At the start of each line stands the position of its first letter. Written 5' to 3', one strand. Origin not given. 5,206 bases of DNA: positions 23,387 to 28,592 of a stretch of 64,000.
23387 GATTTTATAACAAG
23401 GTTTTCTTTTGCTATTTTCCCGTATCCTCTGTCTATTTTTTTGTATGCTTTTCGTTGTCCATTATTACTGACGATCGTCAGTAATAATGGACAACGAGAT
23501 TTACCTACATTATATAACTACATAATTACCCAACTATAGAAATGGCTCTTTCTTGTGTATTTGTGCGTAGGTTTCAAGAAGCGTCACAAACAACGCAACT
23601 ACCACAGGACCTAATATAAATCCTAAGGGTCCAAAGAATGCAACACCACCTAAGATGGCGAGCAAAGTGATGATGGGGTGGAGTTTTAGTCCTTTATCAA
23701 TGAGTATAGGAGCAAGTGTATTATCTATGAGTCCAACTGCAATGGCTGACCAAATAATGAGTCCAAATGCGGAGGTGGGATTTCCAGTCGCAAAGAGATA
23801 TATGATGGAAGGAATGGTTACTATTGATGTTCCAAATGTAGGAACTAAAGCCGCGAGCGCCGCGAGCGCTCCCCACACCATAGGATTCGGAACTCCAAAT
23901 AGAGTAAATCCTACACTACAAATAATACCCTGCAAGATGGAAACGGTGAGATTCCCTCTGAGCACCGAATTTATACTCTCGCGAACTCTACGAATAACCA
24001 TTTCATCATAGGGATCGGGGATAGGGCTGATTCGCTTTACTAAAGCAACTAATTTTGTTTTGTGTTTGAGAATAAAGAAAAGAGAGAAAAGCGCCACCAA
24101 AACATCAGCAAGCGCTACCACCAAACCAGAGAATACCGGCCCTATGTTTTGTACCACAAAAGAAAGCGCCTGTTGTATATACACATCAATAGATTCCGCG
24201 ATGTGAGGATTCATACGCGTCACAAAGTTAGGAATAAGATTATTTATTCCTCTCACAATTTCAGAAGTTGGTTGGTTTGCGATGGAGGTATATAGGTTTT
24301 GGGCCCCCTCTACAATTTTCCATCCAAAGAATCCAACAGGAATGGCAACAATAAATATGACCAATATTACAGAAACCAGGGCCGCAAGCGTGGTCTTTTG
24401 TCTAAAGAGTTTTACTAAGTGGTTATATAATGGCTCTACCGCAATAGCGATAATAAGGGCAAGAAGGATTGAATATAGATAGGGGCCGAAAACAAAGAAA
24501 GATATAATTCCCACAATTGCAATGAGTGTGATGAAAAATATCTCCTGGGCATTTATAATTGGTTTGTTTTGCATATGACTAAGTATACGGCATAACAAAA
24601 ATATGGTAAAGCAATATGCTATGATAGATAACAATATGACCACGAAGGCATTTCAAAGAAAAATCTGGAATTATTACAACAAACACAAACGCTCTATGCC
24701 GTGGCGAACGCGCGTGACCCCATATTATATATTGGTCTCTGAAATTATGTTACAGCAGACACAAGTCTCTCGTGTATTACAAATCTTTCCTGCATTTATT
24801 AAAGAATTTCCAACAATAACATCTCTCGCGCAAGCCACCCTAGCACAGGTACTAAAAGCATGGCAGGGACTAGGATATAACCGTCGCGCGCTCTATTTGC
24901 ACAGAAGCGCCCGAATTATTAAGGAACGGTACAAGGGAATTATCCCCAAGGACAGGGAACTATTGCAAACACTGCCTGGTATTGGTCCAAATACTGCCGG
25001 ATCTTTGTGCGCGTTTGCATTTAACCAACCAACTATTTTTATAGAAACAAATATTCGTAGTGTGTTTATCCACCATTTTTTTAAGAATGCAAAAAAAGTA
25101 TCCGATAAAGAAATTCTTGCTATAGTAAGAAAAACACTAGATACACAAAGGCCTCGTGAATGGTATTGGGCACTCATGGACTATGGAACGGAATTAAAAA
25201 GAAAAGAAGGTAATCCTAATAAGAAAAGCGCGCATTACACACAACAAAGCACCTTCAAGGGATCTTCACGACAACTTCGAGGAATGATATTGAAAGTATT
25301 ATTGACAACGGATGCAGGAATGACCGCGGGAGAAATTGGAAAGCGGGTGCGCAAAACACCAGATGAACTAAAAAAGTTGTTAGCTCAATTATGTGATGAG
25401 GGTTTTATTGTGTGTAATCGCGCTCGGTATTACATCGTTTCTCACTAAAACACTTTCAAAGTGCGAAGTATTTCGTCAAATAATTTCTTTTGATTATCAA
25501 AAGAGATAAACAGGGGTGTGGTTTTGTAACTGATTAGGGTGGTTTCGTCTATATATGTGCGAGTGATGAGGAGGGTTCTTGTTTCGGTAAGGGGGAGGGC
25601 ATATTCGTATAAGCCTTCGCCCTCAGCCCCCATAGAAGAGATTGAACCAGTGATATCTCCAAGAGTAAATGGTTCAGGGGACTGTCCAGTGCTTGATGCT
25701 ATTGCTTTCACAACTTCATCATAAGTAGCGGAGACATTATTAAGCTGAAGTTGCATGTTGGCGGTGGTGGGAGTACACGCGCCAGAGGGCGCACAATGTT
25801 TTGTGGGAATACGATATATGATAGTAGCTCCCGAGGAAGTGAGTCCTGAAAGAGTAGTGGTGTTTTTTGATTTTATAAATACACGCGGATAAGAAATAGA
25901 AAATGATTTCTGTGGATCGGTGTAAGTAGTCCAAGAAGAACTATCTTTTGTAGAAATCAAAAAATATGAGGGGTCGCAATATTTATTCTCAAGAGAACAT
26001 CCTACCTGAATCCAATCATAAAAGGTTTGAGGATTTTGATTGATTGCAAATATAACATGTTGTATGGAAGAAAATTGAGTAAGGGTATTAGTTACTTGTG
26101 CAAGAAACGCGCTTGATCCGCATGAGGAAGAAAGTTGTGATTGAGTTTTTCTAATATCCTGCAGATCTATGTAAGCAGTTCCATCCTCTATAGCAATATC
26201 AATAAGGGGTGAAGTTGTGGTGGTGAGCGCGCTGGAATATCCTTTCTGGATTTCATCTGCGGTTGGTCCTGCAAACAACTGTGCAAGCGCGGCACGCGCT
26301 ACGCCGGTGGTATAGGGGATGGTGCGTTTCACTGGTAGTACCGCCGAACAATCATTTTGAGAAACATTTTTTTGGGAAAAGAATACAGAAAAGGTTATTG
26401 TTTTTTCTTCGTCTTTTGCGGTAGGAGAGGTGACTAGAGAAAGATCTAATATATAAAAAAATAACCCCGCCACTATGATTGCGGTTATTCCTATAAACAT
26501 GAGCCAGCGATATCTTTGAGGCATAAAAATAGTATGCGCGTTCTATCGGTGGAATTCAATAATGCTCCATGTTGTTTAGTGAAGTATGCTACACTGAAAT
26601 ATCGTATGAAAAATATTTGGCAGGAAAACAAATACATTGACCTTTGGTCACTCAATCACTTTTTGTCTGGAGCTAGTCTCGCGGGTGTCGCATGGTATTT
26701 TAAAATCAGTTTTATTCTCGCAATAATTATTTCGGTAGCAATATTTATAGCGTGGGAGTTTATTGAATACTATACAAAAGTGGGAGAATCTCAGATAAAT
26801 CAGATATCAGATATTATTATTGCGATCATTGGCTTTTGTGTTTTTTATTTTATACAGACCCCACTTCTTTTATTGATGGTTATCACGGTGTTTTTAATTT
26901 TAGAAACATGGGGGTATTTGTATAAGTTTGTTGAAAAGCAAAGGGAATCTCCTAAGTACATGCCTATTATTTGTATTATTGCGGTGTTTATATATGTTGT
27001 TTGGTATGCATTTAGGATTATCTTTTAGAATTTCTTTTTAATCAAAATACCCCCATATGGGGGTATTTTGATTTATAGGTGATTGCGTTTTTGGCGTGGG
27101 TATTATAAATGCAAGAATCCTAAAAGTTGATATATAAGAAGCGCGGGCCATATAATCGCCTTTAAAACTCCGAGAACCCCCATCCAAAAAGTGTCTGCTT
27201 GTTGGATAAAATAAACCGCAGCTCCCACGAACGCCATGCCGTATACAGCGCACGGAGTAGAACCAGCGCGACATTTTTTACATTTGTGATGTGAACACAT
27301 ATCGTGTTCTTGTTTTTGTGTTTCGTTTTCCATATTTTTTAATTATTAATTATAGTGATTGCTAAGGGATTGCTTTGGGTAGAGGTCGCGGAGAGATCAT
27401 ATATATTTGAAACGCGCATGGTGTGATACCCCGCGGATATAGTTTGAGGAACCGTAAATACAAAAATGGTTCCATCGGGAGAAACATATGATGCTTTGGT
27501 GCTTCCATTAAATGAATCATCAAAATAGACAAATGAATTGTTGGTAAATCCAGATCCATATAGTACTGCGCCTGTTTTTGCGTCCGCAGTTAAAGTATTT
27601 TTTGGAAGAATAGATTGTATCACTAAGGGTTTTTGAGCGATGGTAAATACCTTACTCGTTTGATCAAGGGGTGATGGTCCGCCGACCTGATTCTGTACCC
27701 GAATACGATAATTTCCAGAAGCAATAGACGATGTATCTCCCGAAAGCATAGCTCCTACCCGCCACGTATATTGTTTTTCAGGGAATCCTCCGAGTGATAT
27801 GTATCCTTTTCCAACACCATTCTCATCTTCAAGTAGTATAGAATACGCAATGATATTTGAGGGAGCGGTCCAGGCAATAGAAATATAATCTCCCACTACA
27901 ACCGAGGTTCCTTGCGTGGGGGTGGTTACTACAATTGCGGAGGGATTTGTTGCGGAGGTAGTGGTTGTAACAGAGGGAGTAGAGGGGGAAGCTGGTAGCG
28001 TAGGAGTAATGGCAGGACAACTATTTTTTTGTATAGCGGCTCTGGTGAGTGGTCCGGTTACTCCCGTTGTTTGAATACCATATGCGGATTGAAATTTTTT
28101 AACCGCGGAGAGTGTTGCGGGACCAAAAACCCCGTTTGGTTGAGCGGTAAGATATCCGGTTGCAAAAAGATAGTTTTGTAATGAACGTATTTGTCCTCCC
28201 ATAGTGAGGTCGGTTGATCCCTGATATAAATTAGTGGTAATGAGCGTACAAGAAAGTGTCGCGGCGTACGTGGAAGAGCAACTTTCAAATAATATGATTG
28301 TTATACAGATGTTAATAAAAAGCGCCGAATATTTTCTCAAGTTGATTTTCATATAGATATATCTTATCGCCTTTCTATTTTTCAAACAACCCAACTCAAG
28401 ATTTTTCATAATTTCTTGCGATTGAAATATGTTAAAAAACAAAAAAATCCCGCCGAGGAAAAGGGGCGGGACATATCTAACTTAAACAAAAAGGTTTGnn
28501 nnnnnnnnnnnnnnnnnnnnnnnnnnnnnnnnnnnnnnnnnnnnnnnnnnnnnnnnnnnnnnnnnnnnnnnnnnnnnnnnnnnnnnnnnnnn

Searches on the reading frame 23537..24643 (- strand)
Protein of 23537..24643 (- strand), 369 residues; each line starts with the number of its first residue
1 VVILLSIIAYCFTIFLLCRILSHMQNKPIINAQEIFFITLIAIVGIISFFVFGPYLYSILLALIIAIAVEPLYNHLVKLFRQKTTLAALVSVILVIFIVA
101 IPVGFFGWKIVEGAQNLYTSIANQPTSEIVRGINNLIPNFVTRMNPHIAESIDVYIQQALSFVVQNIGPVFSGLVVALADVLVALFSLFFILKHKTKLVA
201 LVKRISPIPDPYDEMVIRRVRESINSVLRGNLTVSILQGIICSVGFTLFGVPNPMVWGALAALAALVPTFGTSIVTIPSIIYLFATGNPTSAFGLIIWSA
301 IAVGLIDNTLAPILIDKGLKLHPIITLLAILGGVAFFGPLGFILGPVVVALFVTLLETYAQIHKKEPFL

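Call 61: search_protein_families(library=pfam, proteins=[window:23537-24643:-], max_evalue=0.001)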
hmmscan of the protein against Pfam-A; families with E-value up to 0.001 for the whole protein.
window:23537-24643:- (369 aa): 1 family
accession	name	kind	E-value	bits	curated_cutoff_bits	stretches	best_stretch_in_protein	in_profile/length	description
PF01594.21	AI-2E_transport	-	3.2e-52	178.2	34.3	1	35-359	3-326/327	AI-2E family transporter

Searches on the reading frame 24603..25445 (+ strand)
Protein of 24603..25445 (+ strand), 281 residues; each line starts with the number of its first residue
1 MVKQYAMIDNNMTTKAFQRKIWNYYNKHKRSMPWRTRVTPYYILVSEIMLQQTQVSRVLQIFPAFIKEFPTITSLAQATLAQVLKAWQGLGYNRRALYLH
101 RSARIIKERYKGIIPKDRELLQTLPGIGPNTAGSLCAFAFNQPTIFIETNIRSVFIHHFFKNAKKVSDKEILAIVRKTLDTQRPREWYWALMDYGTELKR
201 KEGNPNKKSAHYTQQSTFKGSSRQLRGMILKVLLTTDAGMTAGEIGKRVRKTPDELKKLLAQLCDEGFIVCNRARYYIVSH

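Call 61: search_protein_families(library=pfam, proteins=[window:24603-25445:+], max_evalue=0.001)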
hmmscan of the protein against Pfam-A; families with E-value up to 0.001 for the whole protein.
window:24603-25445:+ (281 aa): 2 families
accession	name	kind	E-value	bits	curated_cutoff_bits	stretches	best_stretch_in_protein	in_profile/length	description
PF00730.31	HhH-GPD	-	1.2e-18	67.9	26.2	1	45-169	1-96/108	HhH-GPD superfamily base excision DNA repair protein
PF00633.29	HHH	-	1.6e-07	31.3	24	1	109-138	1-30/30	Helix-hairpin-helix motif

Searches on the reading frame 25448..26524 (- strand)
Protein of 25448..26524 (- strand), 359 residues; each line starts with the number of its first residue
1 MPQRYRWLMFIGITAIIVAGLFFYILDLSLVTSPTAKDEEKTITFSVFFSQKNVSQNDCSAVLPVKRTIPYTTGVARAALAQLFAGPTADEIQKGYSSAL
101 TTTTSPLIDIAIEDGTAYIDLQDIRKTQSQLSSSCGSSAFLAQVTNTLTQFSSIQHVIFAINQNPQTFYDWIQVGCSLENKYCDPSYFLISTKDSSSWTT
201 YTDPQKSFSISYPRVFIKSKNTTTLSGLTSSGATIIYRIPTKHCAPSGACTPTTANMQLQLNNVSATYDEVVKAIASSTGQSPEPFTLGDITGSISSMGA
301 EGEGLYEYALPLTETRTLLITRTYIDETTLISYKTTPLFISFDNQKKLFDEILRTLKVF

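Call 61: search_protein_families(library=pfam, proteins=[window:25448-26524:-], max_evalue=0.001)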
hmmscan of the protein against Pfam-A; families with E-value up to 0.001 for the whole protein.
window:25448-26524:- (359 aa): 1 family
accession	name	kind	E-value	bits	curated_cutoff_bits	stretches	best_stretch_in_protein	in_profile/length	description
PF10646.14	Germane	-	9.9e-15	55.6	23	1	63-166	16-116/117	Sporulation and spore germination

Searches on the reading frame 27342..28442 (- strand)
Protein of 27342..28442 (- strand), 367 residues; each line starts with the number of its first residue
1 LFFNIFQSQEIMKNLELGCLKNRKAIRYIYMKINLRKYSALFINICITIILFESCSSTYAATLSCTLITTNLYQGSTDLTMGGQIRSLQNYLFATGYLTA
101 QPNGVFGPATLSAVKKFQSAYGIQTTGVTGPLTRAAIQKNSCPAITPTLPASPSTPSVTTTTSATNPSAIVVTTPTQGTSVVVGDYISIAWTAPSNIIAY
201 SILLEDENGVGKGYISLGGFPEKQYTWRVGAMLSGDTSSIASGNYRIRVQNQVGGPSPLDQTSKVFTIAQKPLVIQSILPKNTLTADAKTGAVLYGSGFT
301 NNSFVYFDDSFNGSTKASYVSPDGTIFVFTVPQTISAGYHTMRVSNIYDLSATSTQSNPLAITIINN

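Call 61: search_protein_families(library=pfam, proteins=[window:27342-28442:-], max_evalue=0.001)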
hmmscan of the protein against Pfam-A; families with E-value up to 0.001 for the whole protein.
window:27342-28442:- (367 aa): 1 family
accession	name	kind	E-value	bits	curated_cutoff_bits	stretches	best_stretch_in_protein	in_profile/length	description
PF01471.23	PG_binding_1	-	3.9e-14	53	23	1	82-137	2-57/57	Putative peptidoglycan binding domain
